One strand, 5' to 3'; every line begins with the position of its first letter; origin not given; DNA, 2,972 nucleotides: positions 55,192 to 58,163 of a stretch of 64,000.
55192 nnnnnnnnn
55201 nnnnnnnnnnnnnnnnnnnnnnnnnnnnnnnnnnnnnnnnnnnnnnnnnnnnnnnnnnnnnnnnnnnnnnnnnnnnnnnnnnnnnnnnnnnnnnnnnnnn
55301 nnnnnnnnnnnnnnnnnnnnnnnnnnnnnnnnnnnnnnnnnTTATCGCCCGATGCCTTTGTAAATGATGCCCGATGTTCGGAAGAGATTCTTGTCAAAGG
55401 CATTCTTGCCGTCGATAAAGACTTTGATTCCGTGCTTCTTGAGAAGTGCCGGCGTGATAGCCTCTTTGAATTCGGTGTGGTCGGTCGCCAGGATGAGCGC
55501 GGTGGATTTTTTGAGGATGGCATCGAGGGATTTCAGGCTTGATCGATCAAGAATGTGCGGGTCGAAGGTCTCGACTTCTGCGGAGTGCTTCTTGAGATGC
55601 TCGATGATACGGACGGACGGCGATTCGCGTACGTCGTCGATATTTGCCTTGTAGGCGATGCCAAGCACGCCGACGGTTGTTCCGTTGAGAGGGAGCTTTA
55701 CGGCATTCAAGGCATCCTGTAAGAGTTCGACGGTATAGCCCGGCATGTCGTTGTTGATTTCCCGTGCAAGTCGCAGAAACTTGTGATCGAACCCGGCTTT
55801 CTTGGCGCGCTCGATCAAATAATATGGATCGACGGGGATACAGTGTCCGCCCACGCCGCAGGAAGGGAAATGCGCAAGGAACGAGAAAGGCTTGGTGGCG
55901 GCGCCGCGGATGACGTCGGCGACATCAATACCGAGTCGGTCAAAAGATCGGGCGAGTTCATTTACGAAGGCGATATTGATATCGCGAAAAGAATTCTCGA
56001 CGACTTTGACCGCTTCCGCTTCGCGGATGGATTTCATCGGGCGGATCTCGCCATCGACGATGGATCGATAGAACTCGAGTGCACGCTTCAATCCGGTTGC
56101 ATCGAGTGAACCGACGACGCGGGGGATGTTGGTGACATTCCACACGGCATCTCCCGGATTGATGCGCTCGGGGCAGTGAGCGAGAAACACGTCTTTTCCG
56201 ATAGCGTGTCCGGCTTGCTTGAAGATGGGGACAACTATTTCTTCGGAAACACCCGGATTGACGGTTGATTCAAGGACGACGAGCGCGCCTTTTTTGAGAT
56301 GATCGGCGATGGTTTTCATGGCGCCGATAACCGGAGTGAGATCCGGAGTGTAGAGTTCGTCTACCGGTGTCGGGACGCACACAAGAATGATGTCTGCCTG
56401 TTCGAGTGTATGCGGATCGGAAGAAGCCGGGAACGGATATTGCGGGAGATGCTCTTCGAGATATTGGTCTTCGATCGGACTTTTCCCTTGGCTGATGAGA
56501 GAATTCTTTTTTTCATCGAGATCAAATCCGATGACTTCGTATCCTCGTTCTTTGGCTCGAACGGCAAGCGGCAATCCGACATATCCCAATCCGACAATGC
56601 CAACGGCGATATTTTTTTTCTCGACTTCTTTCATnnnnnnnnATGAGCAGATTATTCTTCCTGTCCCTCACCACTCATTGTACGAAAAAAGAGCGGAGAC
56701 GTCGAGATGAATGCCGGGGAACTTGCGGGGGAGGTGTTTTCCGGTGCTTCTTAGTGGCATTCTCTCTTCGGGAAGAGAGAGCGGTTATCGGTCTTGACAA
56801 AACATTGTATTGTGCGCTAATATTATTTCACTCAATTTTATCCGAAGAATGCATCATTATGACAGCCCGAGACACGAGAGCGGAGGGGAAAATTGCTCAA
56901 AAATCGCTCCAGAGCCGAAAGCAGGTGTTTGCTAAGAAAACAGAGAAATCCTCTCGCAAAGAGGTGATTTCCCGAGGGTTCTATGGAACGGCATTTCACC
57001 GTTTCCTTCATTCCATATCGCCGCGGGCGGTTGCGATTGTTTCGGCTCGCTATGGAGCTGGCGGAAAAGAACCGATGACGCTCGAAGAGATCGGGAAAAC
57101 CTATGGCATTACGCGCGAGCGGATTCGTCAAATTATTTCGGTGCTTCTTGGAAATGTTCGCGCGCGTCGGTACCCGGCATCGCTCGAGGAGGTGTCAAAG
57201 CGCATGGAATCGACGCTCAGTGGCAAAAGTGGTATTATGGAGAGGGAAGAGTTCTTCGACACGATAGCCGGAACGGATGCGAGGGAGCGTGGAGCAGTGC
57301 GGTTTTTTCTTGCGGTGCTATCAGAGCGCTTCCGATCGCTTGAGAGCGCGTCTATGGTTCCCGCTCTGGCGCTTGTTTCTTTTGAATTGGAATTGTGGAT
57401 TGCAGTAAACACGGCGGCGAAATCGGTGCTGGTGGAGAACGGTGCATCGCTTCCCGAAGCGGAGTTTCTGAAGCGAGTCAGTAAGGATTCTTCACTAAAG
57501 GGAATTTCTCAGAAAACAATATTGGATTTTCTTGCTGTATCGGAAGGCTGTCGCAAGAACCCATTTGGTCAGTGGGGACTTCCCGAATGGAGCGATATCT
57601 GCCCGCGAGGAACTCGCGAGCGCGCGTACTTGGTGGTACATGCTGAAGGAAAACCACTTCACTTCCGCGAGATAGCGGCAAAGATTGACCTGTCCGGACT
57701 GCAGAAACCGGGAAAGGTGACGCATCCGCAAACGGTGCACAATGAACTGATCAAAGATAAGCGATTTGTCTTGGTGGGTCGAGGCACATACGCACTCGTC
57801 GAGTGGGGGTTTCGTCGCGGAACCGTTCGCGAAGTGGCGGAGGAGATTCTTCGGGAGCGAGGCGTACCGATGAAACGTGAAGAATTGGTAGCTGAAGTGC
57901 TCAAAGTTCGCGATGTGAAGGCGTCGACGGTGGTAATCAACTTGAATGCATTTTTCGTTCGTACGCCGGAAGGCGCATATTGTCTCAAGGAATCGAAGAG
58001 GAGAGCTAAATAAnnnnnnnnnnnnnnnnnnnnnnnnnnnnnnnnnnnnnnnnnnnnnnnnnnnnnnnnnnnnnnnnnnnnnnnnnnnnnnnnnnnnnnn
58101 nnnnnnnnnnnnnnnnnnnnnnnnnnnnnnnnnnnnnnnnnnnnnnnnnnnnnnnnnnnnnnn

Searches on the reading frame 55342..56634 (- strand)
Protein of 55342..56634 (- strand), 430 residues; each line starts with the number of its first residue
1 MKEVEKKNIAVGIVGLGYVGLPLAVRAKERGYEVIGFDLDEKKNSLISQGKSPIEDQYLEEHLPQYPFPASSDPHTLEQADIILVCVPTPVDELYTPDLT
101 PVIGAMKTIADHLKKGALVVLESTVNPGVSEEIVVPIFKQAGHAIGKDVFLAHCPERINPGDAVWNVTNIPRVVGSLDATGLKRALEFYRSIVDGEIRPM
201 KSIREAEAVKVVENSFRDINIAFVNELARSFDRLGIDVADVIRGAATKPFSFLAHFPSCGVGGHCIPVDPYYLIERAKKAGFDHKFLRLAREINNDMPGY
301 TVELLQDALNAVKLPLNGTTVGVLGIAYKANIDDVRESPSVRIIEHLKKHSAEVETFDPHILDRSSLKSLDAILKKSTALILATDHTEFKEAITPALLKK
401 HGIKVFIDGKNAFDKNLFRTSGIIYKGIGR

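Call 83: search_protein_families(library=pfam, proteins=[window:55342-56634:-], max_evalue=0.001)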
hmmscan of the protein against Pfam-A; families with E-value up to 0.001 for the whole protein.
window:55342-56634:- (430 aa): 6 families
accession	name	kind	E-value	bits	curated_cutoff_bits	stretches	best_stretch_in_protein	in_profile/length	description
PF03721.20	UDPG_MGDP_dh_N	-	2.9e-39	135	27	1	11-178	3-176/187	UDP-glucose/GDP-mannose dehydrogenase family, NAD binding domain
PF00984.24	UDPG_MGDP_dh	-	9.1e-30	103.1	25.4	1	204-295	1-93/94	UDP-glucose/GDP-mannose dehydrogenase family, central domain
PF03720.21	UDPG_MGDP_dh_C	-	5.3e-22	78.6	30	1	322-415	1-103/103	UDP-glucose/GDP-mannose dehydrogenase family, UDP binding domain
PF03446.21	NAD_binding_2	-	3.3e-09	37.4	21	1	11-137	2-107/161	NAD binding domain of 6-phosphogluconate dehydrogenase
PF02826.25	2-Hacid_dh_C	-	0.00023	21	25.1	0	7-48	35-74/178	D-isomer specific 2-hydroxyacid dehydrogenase, NAD binding domain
PF02558.23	ApbA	-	0.001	19.2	22.2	0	11-108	1-95/150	Ketopantoate reductase PanE/ApbA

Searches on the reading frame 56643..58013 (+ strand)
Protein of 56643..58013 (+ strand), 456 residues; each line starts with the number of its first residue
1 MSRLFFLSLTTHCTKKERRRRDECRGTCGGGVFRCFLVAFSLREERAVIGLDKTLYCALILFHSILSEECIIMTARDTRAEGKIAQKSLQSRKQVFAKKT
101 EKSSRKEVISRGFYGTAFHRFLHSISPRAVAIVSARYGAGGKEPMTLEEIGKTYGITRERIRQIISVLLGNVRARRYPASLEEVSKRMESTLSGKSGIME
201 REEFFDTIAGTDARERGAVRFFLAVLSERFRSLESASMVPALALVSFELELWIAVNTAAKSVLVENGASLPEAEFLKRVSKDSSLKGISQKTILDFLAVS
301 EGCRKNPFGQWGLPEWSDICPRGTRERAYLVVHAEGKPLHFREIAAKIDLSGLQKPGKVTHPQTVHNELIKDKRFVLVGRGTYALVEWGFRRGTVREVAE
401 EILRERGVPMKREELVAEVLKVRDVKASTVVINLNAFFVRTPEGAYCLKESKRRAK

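Call 83: search_protein_families(library=pfam, proteins=[window:56643-58013:+], max_evalue=0.001)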
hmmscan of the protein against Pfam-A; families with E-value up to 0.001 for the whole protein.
window:56643-58013:+ (456 aa): 2 families
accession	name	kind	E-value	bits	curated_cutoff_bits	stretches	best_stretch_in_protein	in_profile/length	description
PF04545.22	Sigma70_r4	-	1.8e-12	47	24.1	1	122-167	2-43/50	Sigma-70, region 4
PF05066.19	HARE-HTH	-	8.8e-12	45.7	25.9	1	326-388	5-71/71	HB1, ASXL, restriction endonuclease HTH domain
